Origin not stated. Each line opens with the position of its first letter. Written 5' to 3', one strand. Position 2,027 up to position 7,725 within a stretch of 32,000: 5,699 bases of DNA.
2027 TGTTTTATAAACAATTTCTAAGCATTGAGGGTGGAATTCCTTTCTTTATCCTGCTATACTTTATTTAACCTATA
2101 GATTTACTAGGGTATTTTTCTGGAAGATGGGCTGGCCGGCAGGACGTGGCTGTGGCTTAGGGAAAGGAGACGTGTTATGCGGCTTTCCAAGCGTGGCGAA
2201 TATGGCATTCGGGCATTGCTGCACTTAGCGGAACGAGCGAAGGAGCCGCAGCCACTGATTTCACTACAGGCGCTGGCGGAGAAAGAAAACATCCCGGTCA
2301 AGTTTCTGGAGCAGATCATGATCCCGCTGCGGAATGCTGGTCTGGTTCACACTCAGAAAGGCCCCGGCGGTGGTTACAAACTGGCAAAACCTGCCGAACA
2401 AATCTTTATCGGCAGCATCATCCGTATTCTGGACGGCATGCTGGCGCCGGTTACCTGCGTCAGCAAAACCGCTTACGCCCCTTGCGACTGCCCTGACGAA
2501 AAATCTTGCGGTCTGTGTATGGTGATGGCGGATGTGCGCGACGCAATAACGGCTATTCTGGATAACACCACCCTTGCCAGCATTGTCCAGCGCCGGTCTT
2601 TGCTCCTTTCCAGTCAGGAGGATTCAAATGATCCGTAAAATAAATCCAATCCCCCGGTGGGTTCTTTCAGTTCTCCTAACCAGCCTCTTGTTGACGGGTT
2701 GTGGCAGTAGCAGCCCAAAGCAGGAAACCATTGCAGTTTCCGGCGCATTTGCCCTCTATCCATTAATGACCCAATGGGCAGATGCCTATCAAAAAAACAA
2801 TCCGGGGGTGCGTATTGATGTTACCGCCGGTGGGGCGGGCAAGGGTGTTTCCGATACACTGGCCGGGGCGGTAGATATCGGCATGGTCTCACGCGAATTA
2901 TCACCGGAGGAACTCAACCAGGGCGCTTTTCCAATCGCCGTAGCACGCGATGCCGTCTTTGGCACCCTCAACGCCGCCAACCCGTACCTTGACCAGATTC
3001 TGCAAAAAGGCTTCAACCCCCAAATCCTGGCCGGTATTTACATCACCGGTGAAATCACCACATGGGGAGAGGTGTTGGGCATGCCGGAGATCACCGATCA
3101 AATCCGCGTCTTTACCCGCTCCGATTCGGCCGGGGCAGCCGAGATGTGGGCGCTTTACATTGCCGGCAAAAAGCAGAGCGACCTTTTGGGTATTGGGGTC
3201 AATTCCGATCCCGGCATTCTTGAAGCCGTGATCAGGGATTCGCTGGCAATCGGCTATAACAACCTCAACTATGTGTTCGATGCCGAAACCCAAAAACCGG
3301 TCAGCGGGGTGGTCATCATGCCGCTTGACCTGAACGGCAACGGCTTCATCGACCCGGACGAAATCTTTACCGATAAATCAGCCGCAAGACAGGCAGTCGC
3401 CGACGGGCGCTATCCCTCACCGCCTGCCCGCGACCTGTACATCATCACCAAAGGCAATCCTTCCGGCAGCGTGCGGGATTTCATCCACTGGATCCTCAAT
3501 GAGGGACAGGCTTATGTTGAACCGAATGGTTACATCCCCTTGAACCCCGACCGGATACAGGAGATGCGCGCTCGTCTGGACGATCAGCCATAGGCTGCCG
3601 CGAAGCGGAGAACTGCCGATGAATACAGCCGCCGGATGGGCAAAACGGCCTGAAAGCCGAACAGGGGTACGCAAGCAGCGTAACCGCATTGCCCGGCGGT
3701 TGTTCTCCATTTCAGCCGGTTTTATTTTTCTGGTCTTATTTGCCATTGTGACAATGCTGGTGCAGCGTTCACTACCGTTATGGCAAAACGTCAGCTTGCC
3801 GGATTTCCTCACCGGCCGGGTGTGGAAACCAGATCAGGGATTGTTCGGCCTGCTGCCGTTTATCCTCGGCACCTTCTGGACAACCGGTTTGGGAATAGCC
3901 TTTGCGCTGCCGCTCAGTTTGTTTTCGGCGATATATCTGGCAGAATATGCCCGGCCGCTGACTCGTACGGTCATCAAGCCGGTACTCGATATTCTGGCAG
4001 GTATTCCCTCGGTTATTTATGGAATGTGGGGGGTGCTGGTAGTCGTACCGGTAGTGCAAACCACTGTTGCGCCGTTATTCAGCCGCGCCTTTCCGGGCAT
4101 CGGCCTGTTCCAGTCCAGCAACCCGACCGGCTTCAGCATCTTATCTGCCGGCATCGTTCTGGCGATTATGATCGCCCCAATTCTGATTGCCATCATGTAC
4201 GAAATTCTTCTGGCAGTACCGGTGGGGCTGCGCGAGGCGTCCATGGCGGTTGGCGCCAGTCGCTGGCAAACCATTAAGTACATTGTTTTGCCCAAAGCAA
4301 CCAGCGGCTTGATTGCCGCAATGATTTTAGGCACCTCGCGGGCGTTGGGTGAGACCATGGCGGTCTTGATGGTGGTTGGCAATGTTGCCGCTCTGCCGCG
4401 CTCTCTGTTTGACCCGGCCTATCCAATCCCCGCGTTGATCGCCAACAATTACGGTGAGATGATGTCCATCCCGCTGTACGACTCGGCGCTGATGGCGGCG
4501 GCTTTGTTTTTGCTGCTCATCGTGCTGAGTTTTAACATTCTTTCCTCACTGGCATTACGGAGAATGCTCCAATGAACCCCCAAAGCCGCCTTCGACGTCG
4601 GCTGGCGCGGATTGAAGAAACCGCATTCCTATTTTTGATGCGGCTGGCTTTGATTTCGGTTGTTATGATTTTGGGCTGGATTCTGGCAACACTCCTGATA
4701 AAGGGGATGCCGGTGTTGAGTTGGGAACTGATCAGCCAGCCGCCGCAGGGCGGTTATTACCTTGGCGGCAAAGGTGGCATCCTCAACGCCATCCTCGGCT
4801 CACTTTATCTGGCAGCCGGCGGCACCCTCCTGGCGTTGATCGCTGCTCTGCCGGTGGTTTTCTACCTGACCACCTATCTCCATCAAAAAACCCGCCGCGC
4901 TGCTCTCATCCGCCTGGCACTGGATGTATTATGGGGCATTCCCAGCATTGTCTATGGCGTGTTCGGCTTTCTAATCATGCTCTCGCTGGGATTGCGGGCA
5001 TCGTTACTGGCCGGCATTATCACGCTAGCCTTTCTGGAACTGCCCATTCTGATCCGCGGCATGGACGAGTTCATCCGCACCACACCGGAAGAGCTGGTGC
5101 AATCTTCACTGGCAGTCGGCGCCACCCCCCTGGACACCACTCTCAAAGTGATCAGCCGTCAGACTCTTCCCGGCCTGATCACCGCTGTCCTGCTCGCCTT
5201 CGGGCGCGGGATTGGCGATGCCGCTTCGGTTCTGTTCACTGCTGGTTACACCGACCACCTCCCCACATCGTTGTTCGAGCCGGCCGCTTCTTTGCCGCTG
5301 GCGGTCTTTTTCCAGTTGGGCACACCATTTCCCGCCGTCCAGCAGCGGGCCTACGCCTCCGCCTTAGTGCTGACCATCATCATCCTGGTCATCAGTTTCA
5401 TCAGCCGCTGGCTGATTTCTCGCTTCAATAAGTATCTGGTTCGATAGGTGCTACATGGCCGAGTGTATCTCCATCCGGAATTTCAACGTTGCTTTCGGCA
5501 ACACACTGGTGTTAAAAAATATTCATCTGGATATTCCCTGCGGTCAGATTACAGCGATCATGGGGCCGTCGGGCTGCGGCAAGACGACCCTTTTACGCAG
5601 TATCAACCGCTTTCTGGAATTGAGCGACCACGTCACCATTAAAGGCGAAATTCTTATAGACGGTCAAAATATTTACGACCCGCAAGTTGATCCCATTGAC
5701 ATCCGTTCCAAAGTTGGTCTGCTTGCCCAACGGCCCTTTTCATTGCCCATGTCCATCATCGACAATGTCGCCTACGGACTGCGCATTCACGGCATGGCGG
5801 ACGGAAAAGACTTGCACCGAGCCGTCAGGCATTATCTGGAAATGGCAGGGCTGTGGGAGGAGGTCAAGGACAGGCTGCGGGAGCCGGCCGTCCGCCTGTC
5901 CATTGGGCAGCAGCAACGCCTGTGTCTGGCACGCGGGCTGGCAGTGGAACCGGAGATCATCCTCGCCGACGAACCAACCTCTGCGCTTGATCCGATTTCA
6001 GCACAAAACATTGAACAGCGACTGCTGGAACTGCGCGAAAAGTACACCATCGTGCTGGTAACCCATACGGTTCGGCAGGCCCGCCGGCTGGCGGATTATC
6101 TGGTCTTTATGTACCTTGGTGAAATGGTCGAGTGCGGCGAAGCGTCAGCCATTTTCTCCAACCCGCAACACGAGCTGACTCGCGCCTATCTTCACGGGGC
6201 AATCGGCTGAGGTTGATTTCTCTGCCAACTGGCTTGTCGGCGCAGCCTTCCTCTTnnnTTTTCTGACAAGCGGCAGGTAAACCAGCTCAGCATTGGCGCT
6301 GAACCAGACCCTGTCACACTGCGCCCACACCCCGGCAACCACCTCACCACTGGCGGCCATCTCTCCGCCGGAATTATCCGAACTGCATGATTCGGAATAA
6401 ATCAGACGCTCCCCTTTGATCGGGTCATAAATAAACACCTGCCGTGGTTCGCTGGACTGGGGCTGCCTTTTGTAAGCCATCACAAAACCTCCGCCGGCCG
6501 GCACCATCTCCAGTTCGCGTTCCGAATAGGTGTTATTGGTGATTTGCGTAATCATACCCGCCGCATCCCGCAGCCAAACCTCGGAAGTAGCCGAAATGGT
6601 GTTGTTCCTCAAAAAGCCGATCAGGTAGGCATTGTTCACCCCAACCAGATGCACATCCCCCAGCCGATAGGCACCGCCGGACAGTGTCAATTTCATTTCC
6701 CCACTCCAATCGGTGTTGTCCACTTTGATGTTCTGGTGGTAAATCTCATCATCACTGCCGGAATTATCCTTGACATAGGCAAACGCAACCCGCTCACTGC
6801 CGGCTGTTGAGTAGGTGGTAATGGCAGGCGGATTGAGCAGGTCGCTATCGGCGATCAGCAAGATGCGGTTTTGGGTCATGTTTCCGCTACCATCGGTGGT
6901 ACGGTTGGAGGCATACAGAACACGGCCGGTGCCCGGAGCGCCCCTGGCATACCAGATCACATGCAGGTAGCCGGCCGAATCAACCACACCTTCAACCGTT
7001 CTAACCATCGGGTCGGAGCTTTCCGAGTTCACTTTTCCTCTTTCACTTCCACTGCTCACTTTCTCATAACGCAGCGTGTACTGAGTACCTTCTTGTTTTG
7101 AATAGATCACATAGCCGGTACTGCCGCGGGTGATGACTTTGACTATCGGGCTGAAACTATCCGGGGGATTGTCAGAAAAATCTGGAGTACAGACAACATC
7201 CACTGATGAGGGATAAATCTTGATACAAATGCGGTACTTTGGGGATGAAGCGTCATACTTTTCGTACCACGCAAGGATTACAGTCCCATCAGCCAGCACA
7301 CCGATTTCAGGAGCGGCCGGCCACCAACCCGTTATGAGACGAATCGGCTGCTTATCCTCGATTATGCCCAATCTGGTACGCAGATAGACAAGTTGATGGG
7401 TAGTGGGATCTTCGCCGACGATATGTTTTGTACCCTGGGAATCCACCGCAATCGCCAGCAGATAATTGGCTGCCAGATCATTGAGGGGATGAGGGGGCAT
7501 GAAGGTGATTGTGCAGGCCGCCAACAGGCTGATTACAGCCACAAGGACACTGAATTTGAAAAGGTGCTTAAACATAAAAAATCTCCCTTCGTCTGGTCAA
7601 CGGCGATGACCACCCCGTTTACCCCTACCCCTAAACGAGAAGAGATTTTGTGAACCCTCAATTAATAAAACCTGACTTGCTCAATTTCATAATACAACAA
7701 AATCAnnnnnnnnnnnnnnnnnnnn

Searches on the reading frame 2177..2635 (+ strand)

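Call 80: search_protein_families(library=pfam, proteins=[window:2177-2635:+], max_evalue=1)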
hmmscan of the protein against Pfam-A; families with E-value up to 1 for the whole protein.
window:2177-2635:+ (153 aa): 2 families
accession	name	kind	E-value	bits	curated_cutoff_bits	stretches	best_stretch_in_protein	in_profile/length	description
PF02082.26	Rrf2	-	6.1e-37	127.2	30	1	3-138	1-131/132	Iron-dependent Transcriptional regulator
PF03444.21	HrcA_DNA-bdg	-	0.0088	16.1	21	1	41-71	37-67/79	Winged helix-turn-helix transcription repressor, HrcA DNA-binding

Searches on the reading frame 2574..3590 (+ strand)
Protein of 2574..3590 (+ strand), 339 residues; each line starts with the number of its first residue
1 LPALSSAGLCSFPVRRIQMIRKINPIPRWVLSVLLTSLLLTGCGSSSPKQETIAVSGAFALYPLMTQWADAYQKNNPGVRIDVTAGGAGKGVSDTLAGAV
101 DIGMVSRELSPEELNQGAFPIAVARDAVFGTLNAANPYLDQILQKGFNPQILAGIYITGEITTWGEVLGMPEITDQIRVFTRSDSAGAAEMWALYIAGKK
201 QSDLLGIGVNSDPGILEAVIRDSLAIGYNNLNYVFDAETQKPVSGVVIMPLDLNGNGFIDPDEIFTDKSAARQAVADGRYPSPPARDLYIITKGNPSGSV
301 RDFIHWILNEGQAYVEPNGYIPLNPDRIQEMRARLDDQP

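Call 80: search_protein_families(library=pfam, proteins=[window:2574-3590:+], max_evalue=1)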
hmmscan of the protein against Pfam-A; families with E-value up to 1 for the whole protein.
window:2574-3590:+ (339 aa): 8 families
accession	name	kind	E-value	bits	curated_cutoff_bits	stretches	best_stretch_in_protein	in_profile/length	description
PF12849.12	PBP_like_2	-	4.6e-32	112.3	27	1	46-309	5-265/267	PBP superfamily domain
PF13531.11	SBP_bac_11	-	0.00024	21.4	25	1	55-101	3-49/227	Bacterial extracellular solute-binding protein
PF03466.25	LysR_substrate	-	0.00045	20.1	28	1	52-115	9-71/209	LysR substrate binding domain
PF12727.12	PBP_like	-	0.00097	18.8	27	1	70-220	2-141/193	PBP superfamily domain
PF13202.12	EF-hand_5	-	0.011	15.6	25.9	1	251-263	8-20/25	EF hand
PF01547.30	SBP_bac_1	-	0.027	14.9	26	1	65-144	10-102/307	Bacterial extracellular solute-binding protein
PF00036.39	EF-hand_1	-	0.17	11.9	25.4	1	251-264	9-22/29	EF hand domain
PF13627.12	LptM_cons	-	0.21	11.9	27.3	1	31-48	2-19/23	LPS-assembly lipoprotein LptM, conserved region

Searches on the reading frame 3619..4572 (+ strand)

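Call 80: search_protein_families(library=pfam, proteins=[window:3619-4572:+], max_evalue=1)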
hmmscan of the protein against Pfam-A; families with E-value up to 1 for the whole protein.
window:3619-4572:+ (318 aa): 2 families
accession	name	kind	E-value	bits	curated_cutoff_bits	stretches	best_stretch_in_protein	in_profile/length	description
PF00528.27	BPD_transp_1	-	7.7e-17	62.1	26.4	1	103-316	4-182/184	Binding-protein-dependent transport system inner membrane component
PF04335.19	VirB8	-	0.67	10.2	23.2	0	13-52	8-47/213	VirB8 protein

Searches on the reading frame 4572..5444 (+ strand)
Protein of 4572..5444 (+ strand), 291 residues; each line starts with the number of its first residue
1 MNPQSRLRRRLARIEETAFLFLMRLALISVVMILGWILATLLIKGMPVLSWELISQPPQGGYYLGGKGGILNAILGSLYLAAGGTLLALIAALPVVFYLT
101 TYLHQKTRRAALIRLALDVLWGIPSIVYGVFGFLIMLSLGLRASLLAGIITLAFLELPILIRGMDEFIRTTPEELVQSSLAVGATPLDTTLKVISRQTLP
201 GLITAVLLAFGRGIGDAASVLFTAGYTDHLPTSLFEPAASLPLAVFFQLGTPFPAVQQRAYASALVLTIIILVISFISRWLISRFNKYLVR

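Call 80: search_protein_families(library=pfam, proteins=[window:4572-5444:+], max_evalue=1)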
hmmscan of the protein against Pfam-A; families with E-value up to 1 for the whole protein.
window:4572-5444:+ (291 aa): 1 family
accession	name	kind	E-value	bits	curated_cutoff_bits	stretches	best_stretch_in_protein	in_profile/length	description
PF00528.27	BPD_transp_1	-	1.1e-14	55.1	26.4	1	84-286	1-179/184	Binding-protein-dependent transport system inner membrane component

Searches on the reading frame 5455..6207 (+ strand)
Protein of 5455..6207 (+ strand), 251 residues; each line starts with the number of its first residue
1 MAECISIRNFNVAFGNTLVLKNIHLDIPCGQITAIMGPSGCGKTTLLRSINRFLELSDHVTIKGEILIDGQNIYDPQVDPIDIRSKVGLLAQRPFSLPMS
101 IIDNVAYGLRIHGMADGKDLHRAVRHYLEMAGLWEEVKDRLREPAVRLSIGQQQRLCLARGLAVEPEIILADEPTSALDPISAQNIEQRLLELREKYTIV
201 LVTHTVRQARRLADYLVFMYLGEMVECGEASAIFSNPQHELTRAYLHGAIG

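Call 80: search_protein_families(library=pfam, proteins=[window:5455-6207:+], max_evalue=1)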
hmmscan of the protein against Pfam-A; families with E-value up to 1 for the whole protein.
window:5455-6207:+ (251 aa): 35 families (the best 25 are shown)
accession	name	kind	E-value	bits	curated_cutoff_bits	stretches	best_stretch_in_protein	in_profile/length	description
PF00005.33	ABC_tran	-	8.9e-29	101.3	25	1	20-176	1-137/137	ABC transporter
PF13304.12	AAA_21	-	6.4e-07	30.2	27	2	32-60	1-26/304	AAA domain, putative AbiEii toxin, Type IV TA system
PF02463.25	SMC_N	-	1.6e-05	24.8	40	2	31-57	25-51/220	RecF/RecN/SMC N terminal domain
PF13401.12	AAA_22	-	0.00032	21.4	27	1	31-57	6-32/130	AAA domain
PF13476.12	AAA_23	-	0.00039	21.6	27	1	6-51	3-40/201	AAA domain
PF13175.12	AAA_15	-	0.0016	18.6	32.1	1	20-65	14-63/374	AAA ATPase domain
PF01637.24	ATPase_2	-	0.0031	17.8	33.2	1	31-60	21-51/225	ATPase domain predominantly from Archaea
PF13245.12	AAA_19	-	0.0051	17.4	25.1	1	32-58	13-39/134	AAA domain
PF03215.21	Rad17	-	0.0071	16.7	23.8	1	29-56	44-71/186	Rad17 P-loop domain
PF13191.12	AAA_16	-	0.0074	17.2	32.6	1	30-57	24-51/167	AAA ATPase domain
PF00931.28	NB-ARC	-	0.0075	16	23.5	1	31-53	19-41/248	NB-ARC domain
PF13555.12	AAA_29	-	0.0086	16.2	27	1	30-51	22-43/61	P-loop containing region of AAA domain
PF09818.15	ABC_ATPase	-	0.0096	15.4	23.2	1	25-52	75-101/283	P-loop domain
PF05729.18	NACHT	-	0.0097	16.2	26.7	1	33-51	3-21/167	NACHT domain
PF03193.22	RsgA_GTPase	-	0.01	16.1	30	1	30-52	106-128/174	RsgA GTPase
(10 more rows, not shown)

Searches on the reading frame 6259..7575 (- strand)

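Call 14: search_protein_families(library=pfam, proteins=[window:6259-7575:-], max_evalue=0.001)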
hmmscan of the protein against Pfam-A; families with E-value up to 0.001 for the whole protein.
window:6259-7575:- (439 aa): 0 families

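Call 89: search_protein_families(library=ncbifam, proteins=[window:6259-7575:-], max_evalue=0.01)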
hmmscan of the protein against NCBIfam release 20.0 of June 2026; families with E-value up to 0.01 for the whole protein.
window:6259-7575:- (439 aa): 1 family
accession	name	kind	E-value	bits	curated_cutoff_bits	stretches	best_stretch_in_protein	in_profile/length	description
NF053835.1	PDIAV_lipo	equivalog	7.6e-142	473.9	90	1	1-439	1-458/458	PDIAV motif-containing lipoprotein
